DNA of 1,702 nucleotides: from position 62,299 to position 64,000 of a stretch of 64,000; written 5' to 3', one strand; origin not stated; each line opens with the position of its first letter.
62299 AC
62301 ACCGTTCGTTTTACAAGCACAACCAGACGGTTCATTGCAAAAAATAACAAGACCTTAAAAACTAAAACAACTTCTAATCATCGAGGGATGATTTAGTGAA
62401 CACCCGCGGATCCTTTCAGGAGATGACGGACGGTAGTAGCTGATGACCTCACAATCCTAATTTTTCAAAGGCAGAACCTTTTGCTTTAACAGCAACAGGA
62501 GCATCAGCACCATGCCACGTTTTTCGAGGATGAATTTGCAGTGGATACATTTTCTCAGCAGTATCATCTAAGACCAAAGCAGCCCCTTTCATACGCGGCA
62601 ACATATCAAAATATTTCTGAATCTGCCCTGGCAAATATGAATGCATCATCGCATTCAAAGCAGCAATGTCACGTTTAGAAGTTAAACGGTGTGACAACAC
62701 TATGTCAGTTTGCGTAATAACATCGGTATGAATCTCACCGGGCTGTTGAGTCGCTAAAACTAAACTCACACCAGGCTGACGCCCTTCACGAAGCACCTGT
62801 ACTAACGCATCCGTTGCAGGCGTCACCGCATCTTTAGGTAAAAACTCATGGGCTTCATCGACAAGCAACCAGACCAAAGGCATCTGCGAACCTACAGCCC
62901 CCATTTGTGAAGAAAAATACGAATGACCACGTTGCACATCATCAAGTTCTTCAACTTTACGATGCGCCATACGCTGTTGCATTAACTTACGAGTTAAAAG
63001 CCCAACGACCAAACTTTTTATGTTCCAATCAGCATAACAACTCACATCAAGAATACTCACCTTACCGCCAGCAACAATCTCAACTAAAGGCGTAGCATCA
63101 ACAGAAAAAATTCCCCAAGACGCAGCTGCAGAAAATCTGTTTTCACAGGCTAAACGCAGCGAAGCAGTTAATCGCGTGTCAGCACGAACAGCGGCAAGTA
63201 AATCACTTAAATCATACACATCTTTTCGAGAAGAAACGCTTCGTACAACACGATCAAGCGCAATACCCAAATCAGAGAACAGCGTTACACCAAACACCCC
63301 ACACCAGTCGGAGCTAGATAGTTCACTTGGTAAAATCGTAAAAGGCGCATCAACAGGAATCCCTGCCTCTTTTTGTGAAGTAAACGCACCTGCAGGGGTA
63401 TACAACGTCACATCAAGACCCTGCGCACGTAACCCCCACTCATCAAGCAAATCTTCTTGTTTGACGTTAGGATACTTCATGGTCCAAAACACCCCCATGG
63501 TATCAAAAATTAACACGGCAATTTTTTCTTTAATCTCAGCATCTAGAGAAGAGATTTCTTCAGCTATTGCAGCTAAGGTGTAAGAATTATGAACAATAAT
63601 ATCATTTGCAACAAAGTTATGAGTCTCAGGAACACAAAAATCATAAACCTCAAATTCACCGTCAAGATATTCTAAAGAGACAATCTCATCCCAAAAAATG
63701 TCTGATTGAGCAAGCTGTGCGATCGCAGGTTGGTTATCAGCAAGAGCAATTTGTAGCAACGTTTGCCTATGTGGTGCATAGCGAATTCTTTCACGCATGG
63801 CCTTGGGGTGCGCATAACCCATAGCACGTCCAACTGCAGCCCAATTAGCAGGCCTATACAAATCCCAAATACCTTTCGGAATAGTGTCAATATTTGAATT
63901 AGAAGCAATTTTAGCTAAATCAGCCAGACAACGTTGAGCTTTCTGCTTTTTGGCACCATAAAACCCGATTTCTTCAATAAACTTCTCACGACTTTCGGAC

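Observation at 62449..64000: Intein interrupting a HerA/FtsK-like ATPase near its P-loop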

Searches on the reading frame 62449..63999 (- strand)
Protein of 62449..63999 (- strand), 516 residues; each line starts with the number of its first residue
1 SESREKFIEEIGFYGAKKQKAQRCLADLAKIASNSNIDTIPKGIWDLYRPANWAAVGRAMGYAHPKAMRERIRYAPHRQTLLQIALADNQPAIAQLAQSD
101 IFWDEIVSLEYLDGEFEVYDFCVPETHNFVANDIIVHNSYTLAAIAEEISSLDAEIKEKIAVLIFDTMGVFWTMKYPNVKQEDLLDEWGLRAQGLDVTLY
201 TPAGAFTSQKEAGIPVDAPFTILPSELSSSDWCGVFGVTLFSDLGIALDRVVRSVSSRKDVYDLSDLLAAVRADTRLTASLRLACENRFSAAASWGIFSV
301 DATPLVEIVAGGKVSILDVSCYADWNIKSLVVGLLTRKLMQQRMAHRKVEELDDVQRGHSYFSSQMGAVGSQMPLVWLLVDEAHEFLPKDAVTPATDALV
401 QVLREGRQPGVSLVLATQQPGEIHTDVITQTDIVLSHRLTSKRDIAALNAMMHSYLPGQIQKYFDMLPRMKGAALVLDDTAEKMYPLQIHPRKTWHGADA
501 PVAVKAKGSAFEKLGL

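Call 6: search_protein_families(library=pfam, proteins=[window:62449-63999:-], max_evalue=0.01)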
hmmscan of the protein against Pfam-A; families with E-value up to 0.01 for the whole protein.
window:62449-63999:- (516 aa): 3 families
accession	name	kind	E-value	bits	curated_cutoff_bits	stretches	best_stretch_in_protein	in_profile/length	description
PF14890.11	Intein_splicing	-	3.7e-11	43.5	35.8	1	30-138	114-155/155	Intein splicing domain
PF05707.18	Zot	-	1.8e-07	31.3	20.3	1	333-437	38-145/197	Zonular occludens toxin (Zot)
PF05872.18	HerA_C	-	0.00014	21.1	22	1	373-458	256-342/502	Helicase HerA-like C-terminal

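Call 10: find_homologous_proteins(query=window:62449-63999:-)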
Query window:62449-63999:- (516 aa): 4646 proteins with E <= 0.001 among 8000 candidates; the best 120 are listed.
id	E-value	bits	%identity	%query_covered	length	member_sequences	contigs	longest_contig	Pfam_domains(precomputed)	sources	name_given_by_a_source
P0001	0.0e+0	1158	100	100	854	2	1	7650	PF05707.19,PF14528.12,PF14890.12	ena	-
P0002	2.0e-204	698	57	99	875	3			PF14528.12,PF14890.12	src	-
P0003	7.8e-201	686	57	99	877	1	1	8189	PF14528.12,PF14890.12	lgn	-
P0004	6.9e-199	680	57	100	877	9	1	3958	PF01935.24,PF05872.19,PF14528.12,PF14890.12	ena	-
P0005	3.4e-197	674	54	99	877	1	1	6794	PF14528.12,PF14890.12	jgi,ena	-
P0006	4.7e-197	674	56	99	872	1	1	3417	PF14528.12,PF01079.26,PF14890.12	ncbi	-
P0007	3.7e-192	657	55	99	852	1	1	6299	PF01935.24,PF14528.12,PF14890.12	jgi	-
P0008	1.4e-189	649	54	97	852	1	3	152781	PF14528.12,PF14890.12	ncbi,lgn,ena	-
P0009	1.2e-188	646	54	99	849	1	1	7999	PF05707.19,PF14528.12,PF14890.12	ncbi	-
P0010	1.4e-188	646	54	98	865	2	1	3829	PF14528.12,PF14890.12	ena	-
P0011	1.5e-186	639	54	98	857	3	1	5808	PF14528.12,PF14890.12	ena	-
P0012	1.8e-186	639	54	97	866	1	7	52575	PF14528.12,PF14890.12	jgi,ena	-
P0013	6.4e-185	634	52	98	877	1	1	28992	PF01935.24,PF14528.12,PF14890.12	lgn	-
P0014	1.1e-184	633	54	98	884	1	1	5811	PF14528.12,PF14890.12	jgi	-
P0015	2.3e-184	632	53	98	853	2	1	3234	PF01935.24,PF14528.12,PF14890.12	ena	-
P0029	5.3e-179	614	51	98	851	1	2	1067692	PF14528.12,PF14890.12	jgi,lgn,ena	jgi:uncharacterized protein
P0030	5.7e-179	614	69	73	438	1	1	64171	PF01935.24,PF05707.19,PF05872.19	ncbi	-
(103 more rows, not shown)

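Call 12: find_encoding_contigs(protein=P0001, flank=10000)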
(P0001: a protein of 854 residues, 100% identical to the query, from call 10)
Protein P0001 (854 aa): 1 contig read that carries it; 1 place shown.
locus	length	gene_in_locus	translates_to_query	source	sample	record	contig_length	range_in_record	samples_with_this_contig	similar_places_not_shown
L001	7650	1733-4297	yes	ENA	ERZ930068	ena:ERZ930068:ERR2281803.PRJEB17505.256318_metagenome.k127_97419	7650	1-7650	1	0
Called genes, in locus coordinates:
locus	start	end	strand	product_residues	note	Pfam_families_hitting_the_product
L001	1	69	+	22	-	?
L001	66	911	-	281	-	PF01435:Peptidase_M48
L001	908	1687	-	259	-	PF00254:FKBP_C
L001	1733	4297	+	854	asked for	PF05707:Zot (faint), PF14890:Intein_splicing, PF14528:LAGLIDADG_3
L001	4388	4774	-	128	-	-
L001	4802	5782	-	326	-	PF18093:Trm5_N, PF25133:TYW2_N_2, PF02475:TRM5-TYW2_MTfase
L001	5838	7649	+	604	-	?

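Call 20: search_protein_families(library=ncbifam, proteins=[P0001], max_evalue=0.1)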
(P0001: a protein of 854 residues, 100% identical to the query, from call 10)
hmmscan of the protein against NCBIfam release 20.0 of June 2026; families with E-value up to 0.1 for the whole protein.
P0001 (854 aa): 24 families
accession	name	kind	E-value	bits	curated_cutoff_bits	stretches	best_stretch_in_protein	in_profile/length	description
NF005852.0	PRK07773.1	equivalog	1.8e-84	284.6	780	1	53-478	390-828/886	replicative DNA helicase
NF003157.0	PRK04132.1-2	equivalog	7.9e-36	123.3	1103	2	49-368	37-358/864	replication factor C small subunit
NF003159.0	PRK04132.1-4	equivalog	1.1e-31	109.7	999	2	50-361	48-342/852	replication factor C small subunit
NF011418.0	PRK14845.1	equivalog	8.9e-27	93.2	756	2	47-361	9-309/1049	translation initiation factor IF-2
NF038098.1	GyrA_w_intein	exception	1e-23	83.3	1850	1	62-483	117-545/1232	intein-containing DNA gyrase subunit A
NF006207.0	PRK08332.1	equivalog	5e-21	73.7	2400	1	108-359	942-1196/1684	vitamin B12-dependent ribonucleotide reductase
NF007072.0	PRK09519.1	equivalog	6.2e-19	67.8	1024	1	105-321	298-515/790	intein-containing recombinase RecA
NF003158.0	PRK04132.1-3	equivalog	4.8e-17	60.4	1750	2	432-487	514-571/1437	replication factor C small subunit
TIGR01445.1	intein_Nterm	domain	2.7e-14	53.9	24.5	1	62-135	1-83/83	intein N-terminal splicing region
NF011491.0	PRK14898.1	equivalog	3.2e-14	51.9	783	1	173-478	249-545/860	DNA-directed RNA polymerase subunit A''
NF011287.0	PRK14698.1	equivalog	5.1e-14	51.2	1238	1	143-484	367-677/1017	V-type ATP synthase subunit A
NF038162.1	RtcB_rel_intein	exception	2.8e-12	45.5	1150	2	257-487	342-588/961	intein-containing RtcB family protein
NF045703.1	rSAM_Tes_intein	exception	2.8e-12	45.3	1700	1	252-360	446-555/1040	tetraether lipid synthase Tes, intein-containing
NF040819.1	helicase_HerA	equivalog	1.4e-09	37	970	1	640-782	324-472/561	DNA double-strand break repair helicase HerA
NF042944.1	HerA_antiphage_2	equivalog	3.7e-09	35.9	850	1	652-817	379-532/576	anti-phage-associated helicase HerA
TIGR01443.1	intein_Cterm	domain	4.3e-06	26.8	15.6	1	455-477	1-24/24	intein C-terminal splicing region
NF040937.1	HerA_Thermprot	equivalog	2.5e-05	22.9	800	1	706-769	344-406/487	DNA double-strand break repair helicase HerA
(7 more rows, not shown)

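Call 21: search_protein_families(library=pfam, proteins=[P0001], max_evalue=0.1)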
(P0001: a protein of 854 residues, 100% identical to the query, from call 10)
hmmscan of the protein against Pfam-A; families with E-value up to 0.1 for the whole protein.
P0001 (854 aa): 6 families
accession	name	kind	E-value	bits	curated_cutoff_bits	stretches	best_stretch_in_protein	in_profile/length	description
PF14890.11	Intein_splicing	-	6.8e-26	91.4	35.8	1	69-476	1-155/155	Intein splicing domain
PF14528.11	LAGLIDADG_3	-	4.1e-18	65.9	22.5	1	269-350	3-82/82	LAGLIDADG-like domain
PF05707.18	Zot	-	1.9e-06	27.9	20.3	1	671-775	38-145/197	Zonular occludens toxin (Zot)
PF14623.11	Vint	-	6.6e-05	23.2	27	1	62-140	2-71/166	Hint-domain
PF01079.26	Hint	-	0.00072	19.6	29.7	1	59-136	10-89/213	Hint module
PF05872.18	HerA_C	-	0.004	16.3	22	1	711-795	256-341/502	Helicase HerA-like C-terminal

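Call 28: find_encoding_contigs(protein=P0029, flank=10000, max_places=2)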
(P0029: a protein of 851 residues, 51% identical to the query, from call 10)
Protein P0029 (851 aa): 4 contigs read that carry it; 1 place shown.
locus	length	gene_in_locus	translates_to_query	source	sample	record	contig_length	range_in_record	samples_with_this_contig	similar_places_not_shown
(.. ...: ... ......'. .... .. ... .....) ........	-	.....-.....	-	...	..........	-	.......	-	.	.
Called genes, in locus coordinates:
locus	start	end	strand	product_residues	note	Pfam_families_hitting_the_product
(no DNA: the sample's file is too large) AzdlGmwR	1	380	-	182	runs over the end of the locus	PF00352:TBP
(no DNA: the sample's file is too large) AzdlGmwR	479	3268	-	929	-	PF00133:tRNA-synt_1, PF09334:tRNA-synt_1g (weak), PF01921:tRNA-synt_1f (faint), PF08264:Anticodon_1, PF19302:DUF5915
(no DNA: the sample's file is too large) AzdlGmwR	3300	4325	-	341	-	PF12802:MarR_2 (faint), PF13404:HTH_AsnC-type (weak), PF13412:HTH_24 (weak), PF01037:AsnC_trans_reg (faint), PF01047:MarR (weak), PF13404:HTH_AsnC-type, PF13412:HTH_24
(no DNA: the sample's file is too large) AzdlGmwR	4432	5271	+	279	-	PF23023:Anti-Pycsar_Apyc1, PF12706:Lactamase_B_2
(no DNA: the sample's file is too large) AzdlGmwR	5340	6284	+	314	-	PF05496:RuvB_N, PF00004:AAA, PF13177:DNA_pol3_delta2, PF21960:RCF1-5-like_lid (weak), PF08542:Rep_fac_C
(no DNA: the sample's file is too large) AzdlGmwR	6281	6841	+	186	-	-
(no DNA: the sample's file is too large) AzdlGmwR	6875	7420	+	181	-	-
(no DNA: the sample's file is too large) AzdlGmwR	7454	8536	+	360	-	PF00004:AAA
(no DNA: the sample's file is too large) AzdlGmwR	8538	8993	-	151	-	-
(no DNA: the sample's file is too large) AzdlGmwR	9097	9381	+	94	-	PF21473:OB_Ssb-like, PF01336:tRNA_anti-codon (weak)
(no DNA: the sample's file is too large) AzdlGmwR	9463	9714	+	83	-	-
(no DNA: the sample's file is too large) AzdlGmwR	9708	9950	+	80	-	PF05016:ParE_toxin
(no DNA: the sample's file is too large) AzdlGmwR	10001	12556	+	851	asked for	PF14890:Intein_splicing, PF14528:LAGLIDADG_3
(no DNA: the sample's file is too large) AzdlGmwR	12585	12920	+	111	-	-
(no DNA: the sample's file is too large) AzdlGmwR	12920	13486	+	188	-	PF13489:Methyltransf_23 (weak), PF01728:FtsJ, PF13847:Methyltransf_31 (weak)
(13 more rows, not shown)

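Call 29: find_encoding_contigs(protein=P0030, flank=10000, max_places=2)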
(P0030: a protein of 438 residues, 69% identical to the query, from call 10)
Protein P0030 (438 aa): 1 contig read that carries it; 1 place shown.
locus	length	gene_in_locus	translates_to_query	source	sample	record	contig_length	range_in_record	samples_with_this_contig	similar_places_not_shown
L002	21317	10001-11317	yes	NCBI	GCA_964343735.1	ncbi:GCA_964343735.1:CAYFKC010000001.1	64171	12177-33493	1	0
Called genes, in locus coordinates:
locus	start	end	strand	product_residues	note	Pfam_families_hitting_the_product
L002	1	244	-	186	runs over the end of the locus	PF00352:TBP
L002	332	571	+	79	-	-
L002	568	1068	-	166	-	PF18306:LDcluster4, PF03641:Lysine_decarbox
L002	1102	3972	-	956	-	-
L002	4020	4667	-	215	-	PF13489:Methyltransf_23, PF05175:MTS (weak), PF07021:MetW (weak), PF13847:Methyltransf_31, PF08241:Methyltransf_11, PF08242:Methyltransf_12, PF13649:Methyltransf_25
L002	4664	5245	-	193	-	PF09997:DUF2238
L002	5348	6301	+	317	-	PF03215:Rad17 (weak), PF05496:RuvB_N, PF00004:AAA, PF13177:DNA_pol3_delta2, PF08542:Rep_fac_C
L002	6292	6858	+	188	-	-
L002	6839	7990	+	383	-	PF00004:AAA, PF21960:RCF1-5-like_lid (weak)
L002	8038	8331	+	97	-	PF21473:OB_Ssb-like, PF01336:tRNA_anti-codon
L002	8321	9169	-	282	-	-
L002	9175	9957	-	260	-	PF00254:FKBP_C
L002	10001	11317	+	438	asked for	PF01935:DUF87, PF05872:HerA_C (faint), PF05707:Zot (faint)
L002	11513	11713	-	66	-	-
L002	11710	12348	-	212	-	PF09622:DUF2391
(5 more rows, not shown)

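Call 37: search_protein_representatives(protein=P0030)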
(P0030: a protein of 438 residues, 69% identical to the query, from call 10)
Query: 438 residues. Proteins with E-value up to 0.001 (for the whole library): 3142; up to 1e-10: 710; up to 1e-30: 270. The best 150 are listed.
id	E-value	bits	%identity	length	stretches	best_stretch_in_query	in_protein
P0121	1.7e-151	521.4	56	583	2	56-428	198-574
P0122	3.9e-140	484.0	49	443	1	1-429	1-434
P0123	3.6e-139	480.9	49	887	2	3-311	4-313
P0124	4.6e-137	473.9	53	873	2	61-428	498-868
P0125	6.0e-136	470.2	49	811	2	56-429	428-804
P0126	1.1e-135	469.4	47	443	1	1-429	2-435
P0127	6.5e-134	463.5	49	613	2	61-430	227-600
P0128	1.1e-133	462.7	48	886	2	2-307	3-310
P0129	8.0e-132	456.6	47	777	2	58-433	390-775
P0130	7.1e-128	443.6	47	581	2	43-428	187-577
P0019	1.4e-124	432.8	53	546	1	61-429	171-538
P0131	2.7e-121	422.0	49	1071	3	60-305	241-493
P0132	3.9e-121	421.4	48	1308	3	60-309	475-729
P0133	4.4e-115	401.5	32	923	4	210-416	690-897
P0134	5.3e-113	394.7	43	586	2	61-426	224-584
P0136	9.4e-104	364.2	41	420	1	1-426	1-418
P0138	3.1e-101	355.9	40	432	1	3-428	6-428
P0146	4.7e-91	322.3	37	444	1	2-425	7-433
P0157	9.6e-79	281.8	35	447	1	3-424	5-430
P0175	4.2e-67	243.5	38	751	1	5-423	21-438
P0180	1.6e-64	234.9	35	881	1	4-422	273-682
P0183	7.1e-64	232.8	34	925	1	5-421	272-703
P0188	5.6e-62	226.6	38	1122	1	5-429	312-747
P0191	2.0e-61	224.7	35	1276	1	4-431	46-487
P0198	5.0e-60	220.1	35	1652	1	4-424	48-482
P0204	2.3e-59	217.9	37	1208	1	3-426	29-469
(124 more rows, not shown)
